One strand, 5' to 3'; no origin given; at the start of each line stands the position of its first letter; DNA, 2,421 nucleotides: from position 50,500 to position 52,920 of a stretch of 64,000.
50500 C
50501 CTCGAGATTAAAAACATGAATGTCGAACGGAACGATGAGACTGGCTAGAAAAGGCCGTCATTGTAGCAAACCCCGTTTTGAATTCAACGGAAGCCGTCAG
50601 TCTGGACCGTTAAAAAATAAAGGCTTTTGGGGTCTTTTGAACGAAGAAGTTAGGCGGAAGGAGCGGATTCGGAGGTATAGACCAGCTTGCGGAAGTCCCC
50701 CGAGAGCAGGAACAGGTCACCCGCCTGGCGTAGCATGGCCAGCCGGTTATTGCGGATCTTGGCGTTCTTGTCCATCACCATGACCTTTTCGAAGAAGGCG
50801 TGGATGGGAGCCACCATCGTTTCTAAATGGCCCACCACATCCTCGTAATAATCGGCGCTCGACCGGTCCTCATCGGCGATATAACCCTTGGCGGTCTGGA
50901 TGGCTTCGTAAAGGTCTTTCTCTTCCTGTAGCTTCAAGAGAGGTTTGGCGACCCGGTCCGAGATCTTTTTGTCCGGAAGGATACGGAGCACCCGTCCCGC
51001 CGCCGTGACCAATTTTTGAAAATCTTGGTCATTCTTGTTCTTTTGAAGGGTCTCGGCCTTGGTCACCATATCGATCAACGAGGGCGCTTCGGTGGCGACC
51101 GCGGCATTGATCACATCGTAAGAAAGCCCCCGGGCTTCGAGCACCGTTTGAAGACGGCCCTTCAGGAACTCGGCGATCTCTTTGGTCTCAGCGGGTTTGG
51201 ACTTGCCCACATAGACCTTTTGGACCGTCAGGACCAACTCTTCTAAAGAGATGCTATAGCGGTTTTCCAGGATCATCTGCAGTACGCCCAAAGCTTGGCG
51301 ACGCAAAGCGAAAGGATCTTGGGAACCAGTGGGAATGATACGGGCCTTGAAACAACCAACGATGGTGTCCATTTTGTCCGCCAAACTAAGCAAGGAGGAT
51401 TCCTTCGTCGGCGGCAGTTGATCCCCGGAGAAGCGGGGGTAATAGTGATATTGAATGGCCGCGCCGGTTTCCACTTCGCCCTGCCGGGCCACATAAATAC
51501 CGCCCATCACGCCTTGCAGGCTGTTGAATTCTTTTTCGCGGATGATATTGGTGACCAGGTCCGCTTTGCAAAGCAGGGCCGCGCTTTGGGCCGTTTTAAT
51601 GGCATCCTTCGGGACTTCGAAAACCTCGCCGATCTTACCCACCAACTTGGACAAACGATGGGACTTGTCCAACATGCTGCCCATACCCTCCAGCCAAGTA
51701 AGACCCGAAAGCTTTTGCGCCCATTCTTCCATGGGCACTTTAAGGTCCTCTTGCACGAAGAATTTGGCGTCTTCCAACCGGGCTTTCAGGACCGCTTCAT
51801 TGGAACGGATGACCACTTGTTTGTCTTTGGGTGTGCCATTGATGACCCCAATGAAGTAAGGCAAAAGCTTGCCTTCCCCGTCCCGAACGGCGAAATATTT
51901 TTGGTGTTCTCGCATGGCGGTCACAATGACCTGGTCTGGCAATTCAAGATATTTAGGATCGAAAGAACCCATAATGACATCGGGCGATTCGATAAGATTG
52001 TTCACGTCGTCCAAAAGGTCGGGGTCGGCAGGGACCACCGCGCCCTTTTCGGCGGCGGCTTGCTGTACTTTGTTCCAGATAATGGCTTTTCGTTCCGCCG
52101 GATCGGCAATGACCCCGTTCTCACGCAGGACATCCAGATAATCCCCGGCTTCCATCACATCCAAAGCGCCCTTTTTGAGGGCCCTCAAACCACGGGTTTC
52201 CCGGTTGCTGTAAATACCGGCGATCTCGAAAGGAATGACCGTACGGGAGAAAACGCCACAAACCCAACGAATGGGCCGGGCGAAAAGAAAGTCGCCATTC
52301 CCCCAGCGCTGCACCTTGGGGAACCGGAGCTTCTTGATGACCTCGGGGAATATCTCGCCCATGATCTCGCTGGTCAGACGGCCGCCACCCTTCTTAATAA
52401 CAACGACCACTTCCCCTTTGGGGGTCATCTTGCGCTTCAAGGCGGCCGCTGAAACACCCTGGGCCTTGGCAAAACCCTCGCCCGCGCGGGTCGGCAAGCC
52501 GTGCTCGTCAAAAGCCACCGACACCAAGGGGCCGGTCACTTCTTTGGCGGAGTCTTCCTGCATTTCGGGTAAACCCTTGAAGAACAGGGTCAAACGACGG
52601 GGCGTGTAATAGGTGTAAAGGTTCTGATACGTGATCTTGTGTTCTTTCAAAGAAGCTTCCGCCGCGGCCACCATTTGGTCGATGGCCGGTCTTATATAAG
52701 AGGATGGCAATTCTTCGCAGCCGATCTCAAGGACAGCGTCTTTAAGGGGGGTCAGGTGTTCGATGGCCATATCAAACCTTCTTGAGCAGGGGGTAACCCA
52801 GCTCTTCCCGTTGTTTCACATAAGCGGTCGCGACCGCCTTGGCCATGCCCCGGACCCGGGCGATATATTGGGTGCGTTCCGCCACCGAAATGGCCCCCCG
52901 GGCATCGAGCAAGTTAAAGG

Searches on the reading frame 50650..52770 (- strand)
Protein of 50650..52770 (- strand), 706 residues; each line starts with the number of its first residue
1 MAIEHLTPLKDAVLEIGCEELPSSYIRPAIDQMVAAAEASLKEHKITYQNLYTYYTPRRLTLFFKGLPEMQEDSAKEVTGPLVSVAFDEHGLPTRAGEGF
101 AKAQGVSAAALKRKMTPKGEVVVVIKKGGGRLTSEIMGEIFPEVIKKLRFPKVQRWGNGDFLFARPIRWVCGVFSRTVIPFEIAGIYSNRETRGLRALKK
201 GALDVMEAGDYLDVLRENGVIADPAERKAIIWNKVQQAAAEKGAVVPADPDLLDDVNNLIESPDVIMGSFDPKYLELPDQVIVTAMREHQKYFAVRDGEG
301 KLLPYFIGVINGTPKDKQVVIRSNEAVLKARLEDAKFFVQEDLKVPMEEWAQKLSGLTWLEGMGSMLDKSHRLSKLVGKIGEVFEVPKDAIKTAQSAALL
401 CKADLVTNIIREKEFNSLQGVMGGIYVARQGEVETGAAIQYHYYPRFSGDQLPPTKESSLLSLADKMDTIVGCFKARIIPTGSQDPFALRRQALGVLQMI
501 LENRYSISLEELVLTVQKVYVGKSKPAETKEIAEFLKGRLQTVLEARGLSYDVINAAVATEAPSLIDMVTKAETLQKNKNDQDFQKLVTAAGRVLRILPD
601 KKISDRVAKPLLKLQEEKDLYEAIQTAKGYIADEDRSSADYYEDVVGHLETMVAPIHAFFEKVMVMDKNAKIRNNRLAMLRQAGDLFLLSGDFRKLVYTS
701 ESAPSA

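Call 67: search_protein_families(library=pfam, proteins=[window:50650-52770:-], max_evalue=0.0001)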
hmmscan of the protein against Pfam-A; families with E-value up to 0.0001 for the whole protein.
window:50650-52770:- (706 aa): 2 families
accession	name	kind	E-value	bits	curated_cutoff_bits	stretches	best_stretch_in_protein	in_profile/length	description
PF02092.22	tRNA_synt_2f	-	2e-185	618.2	29.2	1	13-558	2-535/536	Glycyl-tRNA synthetase beta subunit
PF05746.21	DALR_1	-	6e-06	26.8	22.3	1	599-683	16-98/117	DALR anticodon binding domain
